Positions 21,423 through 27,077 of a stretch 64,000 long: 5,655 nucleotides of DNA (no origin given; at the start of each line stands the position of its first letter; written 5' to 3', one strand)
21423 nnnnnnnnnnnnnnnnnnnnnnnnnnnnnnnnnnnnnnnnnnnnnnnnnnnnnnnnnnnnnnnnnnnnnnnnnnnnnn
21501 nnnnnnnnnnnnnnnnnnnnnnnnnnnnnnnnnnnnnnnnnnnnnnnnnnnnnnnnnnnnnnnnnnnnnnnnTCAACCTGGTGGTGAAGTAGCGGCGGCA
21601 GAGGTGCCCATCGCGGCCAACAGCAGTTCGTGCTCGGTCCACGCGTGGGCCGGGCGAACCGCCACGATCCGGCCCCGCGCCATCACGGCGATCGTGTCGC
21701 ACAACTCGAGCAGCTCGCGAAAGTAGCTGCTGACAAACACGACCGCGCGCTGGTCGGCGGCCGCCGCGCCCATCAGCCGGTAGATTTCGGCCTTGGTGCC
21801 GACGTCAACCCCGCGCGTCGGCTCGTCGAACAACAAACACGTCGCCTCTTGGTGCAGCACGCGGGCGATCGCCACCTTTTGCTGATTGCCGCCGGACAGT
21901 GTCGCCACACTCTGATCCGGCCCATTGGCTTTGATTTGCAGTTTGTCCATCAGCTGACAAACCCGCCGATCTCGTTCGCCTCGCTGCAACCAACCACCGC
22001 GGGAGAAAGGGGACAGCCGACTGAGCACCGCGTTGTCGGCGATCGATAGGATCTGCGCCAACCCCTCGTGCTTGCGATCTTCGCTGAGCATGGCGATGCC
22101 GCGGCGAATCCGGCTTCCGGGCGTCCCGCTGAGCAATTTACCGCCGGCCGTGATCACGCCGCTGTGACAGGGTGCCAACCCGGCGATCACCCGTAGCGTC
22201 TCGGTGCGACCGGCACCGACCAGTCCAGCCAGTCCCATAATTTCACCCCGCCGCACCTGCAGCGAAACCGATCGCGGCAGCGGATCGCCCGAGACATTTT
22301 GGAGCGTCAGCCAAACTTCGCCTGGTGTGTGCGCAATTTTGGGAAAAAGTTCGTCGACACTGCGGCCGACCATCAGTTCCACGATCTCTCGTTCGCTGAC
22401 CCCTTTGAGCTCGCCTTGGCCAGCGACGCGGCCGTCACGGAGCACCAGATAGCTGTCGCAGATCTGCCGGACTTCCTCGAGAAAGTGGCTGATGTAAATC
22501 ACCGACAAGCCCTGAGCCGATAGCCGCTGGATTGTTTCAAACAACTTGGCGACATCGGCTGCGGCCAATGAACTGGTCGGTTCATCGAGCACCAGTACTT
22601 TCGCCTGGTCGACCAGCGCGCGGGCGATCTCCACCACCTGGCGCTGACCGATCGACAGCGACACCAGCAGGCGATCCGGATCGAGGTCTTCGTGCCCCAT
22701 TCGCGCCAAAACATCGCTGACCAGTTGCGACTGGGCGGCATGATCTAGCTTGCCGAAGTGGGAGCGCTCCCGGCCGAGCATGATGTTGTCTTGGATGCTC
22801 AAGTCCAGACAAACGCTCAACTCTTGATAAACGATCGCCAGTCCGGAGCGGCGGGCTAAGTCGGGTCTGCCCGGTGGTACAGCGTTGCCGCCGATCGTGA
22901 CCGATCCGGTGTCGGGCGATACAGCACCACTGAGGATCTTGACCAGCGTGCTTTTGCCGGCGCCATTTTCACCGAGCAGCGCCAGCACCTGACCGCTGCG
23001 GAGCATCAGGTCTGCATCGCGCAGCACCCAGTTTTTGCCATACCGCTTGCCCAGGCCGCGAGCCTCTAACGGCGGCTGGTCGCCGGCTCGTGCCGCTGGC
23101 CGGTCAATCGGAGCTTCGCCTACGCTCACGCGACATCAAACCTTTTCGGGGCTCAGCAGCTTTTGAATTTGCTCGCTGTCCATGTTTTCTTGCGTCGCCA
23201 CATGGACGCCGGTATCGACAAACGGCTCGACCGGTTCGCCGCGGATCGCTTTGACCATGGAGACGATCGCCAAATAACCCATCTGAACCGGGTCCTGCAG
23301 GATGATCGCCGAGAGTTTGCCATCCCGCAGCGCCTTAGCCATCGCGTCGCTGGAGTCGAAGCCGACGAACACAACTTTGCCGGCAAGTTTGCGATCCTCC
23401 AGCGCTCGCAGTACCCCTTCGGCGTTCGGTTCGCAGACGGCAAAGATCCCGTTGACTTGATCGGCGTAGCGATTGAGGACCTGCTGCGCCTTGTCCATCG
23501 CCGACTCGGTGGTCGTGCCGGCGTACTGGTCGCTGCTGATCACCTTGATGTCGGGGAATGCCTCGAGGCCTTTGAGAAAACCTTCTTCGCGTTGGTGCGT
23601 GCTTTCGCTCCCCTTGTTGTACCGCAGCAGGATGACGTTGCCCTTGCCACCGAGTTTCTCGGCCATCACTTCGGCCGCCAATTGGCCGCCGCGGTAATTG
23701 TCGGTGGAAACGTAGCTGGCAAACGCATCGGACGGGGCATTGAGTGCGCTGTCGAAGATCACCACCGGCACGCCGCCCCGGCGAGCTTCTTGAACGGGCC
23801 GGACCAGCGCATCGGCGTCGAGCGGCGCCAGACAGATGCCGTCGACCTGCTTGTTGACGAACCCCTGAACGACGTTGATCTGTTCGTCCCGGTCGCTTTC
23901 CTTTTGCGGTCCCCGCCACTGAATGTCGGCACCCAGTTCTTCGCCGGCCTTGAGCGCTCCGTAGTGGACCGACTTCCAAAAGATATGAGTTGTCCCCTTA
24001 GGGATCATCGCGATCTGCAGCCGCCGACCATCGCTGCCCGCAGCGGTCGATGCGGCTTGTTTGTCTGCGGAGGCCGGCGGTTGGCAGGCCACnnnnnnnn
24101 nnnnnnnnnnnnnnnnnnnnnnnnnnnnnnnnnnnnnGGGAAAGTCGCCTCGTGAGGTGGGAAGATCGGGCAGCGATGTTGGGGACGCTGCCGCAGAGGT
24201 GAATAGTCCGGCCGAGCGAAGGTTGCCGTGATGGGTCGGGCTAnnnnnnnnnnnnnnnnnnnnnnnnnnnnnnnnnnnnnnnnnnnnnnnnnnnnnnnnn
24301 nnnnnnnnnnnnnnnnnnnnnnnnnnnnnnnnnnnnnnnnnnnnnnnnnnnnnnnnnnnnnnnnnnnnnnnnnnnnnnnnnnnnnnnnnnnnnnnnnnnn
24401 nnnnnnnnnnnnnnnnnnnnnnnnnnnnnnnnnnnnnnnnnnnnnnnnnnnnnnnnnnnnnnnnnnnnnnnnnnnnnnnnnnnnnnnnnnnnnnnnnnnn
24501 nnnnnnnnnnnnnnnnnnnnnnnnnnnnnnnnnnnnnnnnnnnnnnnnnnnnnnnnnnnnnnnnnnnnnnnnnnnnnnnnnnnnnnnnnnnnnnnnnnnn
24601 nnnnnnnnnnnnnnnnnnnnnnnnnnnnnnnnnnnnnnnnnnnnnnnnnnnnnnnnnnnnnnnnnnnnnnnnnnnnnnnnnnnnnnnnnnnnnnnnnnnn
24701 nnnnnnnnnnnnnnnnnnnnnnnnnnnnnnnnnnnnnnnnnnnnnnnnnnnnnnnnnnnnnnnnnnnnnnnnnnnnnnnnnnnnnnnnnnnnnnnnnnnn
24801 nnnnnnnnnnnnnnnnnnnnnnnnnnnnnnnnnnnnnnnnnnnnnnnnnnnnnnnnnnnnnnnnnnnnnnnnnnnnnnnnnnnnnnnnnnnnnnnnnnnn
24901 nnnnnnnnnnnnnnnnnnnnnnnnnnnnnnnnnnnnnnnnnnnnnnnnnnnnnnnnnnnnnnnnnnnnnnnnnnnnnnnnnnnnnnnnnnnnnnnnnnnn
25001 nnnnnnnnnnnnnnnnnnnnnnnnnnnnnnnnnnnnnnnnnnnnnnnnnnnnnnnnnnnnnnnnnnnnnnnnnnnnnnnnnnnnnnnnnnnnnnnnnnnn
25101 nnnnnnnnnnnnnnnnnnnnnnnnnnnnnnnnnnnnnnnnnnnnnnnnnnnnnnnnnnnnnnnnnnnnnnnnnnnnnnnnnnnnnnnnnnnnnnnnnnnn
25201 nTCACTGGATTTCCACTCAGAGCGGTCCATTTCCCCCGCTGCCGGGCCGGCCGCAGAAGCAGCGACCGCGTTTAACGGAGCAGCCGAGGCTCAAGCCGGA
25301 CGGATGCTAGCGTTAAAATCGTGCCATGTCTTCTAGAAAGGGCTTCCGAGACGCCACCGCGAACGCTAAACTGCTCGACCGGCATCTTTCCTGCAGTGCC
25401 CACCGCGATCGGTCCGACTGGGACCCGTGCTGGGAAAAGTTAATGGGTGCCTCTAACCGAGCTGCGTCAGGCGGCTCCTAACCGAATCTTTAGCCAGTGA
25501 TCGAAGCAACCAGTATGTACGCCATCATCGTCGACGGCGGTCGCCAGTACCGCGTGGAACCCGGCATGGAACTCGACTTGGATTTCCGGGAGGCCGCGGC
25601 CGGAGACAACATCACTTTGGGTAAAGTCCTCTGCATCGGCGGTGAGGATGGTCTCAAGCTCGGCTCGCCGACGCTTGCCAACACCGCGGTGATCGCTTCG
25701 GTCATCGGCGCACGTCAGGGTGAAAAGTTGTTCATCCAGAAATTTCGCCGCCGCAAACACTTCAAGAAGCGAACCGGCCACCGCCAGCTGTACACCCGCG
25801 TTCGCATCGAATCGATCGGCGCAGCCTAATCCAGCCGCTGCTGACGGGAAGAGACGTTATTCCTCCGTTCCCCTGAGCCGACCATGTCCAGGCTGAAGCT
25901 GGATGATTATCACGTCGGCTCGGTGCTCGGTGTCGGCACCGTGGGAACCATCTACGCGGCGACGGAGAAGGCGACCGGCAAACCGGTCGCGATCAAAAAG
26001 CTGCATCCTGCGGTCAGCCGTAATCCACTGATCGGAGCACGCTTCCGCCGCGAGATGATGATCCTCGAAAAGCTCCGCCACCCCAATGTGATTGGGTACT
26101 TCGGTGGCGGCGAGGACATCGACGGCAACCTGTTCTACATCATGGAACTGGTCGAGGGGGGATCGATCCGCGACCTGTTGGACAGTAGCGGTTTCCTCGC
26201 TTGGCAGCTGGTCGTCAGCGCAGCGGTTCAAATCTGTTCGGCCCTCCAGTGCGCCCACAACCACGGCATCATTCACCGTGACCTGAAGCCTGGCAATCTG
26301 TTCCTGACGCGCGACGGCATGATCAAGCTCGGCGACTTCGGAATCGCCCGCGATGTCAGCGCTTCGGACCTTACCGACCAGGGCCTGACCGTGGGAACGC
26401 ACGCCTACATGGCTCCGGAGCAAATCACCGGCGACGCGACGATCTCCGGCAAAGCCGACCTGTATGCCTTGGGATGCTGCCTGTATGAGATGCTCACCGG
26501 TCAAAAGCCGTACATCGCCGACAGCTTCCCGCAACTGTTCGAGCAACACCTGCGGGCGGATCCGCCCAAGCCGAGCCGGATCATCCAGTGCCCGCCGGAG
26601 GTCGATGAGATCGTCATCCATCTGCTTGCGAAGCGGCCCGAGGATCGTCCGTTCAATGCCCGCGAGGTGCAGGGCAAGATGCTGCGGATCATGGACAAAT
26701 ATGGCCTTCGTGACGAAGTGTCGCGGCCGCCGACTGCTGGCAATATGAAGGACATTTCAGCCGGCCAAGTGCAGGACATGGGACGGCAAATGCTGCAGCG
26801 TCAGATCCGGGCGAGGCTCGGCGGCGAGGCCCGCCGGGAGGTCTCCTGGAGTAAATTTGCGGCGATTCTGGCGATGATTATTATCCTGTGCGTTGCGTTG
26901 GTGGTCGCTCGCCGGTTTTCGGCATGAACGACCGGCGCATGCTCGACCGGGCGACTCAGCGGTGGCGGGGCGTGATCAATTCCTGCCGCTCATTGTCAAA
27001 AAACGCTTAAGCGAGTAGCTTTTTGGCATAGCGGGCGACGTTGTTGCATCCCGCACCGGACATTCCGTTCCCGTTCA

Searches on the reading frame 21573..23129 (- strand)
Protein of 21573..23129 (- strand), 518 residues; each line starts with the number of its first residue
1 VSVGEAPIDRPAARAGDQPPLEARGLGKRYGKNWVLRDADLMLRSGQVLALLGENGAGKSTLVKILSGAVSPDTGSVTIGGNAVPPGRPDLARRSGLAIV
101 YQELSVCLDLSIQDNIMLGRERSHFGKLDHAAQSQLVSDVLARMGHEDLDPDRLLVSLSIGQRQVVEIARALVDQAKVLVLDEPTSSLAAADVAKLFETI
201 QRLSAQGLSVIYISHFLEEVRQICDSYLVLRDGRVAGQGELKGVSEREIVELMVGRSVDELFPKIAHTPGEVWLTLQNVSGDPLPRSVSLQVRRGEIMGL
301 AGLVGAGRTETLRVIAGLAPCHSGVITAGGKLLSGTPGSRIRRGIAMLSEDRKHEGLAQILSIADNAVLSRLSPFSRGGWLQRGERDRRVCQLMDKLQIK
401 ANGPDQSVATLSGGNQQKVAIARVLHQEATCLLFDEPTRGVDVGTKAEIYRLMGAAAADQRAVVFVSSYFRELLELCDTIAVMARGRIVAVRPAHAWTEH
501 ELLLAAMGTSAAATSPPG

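Call 77: search_protein_families(library=pfam, proteins=[window:21573-23129:-], max_evalue=0.00001)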
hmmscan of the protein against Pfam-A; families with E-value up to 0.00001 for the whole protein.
window:21573-23129:- (518 aa): 2 families
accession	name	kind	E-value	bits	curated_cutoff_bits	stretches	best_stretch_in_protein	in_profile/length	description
PF00005.33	ABC_tran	-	8.5e-56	188.8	25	2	36-186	1-137/137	ABC transporter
PF13304.12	AAA_21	-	2.4e-11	44.7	27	0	142-215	222-298/304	AAA domain, putative AbiEii toxin, Type IV TA system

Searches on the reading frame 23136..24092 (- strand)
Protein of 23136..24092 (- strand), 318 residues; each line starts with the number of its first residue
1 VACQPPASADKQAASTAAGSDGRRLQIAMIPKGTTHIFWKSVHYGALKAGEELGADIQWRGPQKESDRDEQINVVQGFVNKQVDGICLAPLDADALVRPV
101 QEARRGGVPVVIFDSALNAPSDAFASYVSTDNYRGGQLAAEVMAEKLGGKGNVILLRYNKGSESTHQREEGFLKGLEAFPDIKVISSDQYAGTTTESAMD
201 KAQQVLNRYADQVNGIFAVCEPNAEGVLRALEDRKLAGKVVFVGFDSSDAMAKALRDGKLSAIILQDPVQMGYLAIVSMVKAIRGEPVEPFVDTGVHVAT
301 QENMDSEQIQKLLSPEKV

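Call 77: search_protein_families(library=pfam, proteins=[window:23136-24092:-], max_evalue=0.00001)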
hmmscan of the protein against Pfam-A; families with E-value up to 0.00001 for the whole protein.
window:23136-24092:- (318 aa): 3 families
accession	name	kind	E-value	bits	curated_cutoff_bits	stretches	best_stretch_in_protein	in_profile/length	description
PF13407.12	Peripla_BP_4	-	1.8e-68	231.3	35.1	1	27-286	1-257/258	Periplasmic binding protein domain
PF13377.12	Peripla_BP_3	-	5e-07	30.4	26.5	1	155-289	14-151/167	Periplasmic binding protein-like domain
PF00532.27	Peripla_BP_1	-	2.6e-06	27.5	22.2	1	27-234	4-204/281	Periplasmic binding proteins and sugar binding domain of LacI family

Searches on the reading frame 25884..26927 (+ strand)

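Call 77: search_protein_families(library=pfam, proteins=[window:25884-26927:+], max_evalue=0.00001)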
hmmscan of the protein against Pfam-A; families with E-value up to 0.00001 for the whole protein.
window:25884-26927:+ (347 aa): 3 families
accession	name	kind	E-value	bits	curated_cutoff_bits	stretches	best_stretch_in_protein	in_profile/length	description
PF00069.31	Pkinase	-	4.1e-53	180.9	31.7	1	9-257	1-253/263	Protein kinase domain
PF07714.23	PK_Tyr_Ser-Thr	-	2e-38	132.6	23.1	1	11-257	3-250/258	Protein tyrosine and serine/threonine kinase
PF03109.22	ABC1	-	4.8e-10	39.4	22.9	1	82-160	142-219/244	ABC1 atypical kinase-like domain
